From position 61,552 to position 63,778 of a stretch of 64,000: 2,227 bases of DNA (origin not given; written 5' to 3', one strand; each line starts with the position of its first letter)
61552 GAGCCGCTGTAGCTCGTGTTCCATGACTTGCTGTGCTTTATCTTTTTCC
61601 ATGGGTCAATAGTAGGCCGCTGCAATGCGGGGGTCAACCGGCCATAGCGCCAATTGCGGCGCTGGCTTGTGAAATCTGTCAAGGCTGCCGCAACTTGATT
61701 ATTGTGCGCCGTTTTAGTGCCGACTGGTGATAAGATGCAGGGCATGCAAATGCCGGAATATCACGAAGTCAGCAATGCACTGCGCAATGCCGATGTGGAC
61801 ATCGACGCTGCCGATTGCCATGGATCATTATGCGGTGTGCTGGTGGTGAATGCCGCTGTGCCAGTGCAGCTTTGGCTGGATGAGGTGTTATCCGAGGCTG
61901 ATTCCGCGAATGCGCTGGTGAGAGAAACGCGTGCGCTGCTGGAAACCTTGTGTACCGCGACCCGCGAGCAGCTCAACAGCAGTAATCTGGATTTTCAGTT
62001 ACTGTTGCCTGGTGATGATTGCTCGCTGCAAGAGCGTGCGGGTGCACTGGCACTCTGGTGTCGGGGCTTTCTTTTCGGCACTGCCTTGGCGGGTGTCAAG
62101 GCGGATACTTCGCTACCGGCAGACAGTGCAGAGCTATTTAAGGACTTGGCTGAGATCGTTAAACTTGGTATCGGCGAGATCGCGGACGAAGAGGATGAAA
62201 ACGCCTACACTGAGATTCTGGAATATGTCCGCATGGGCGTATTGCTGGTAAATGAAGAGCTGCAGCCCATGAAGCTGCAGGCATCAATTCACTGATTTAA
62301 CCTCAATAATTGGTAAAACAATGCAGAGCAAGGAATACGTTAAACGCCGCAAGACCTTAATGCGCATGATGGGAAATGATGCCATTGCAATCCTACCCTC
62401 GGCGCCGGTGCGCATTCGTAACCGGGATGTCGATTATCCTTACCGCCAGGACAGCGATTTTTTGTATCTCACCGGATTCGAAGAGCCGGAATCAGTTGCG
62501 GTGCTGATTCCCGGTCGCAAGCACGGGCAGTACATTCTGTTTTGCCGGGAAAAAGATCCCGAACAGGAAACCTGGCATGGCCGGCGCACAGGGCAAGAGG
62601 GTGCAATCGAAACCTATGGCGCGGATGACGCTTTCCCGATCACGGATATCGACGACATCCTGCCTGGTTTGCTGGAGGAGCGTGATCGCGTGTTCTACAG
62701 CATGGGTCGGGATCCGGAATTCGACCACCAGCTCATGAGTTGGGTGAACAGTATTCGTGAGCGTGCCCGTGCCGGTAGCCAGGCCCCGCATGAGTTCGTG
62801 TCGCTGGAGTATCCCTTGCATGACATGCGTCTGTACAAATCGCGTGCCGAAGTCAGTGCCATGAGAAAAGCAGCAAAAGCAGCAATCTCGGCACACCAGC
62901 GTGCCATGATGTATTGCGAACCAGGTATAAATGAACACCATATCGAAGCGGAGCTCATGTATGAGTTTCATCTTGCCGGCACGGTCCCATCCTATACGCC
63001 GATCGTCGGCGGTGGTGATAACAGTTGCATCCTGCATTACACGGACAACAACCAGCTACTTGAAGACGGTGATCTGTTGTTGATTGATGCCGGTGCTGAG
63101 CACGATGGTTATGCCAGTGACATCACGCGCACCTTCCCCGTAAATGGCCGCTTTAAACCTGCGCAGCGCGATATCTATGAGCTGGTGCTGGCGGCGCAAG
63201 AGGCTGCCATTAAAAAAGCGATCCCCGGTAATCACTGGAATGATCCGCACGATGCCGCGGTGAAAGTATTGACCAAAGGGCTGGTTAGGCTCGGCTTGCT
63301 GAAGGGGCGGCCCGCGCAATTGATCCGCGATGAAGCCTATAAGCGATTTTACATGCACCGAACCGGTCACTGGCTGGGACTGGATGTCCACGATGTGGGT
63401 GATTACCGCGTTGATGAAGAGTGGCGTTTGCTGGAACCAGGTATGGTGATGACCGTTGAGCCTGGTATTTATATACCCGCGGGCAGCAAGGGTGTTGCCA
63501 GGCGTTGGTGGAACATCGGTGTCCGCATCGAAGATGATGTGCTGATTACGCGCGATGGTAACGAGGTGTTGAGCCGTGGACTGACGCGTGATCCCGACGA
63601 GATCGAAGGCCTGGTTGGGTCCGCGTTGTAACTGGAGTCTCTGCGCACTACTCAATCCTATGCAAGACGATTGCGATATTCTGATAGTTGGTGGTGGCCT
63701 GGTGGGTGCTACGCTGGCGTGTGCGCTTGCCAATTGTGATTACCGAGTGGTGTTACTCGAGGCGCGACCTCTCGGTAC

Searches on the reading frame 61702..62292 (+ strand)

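Call 93: search_protein_families(library=pfam, proteins=[window:61702-62292:+], max_evalue=0.001)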
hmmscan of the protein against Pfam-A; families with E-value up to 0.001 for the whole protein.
window:61702-62292:+ (197 aa): 1 family
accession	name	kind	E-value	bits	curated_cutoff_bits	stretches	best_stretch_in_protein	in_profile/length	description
PF03695.18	UPF0149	-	8.6e-36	124.2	25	1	23-189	3-181/181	Uncharacterised protein family (UPF0149)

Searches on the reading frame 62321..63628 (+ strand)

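Call 9: search_protein_families(library=pfam, proteins=[window:62321-63628:+], max_evalue=0.0001)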
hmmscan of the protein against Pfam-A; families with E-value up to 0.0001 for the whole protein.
window:62321-63628:+ (436 aa): 2 families
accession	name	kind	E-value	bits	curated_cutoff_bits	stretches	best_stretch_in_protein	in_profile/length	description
PF00557.29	Peptidase_M24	-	4.2e-66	223.1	23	1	180-410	2-207/208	Metallopeptidase family M24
PF05195.22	AMP_N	-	7.4e-43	145.6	24.6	1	6-125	1-121/121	Aminopeptidase P, N-terminal domain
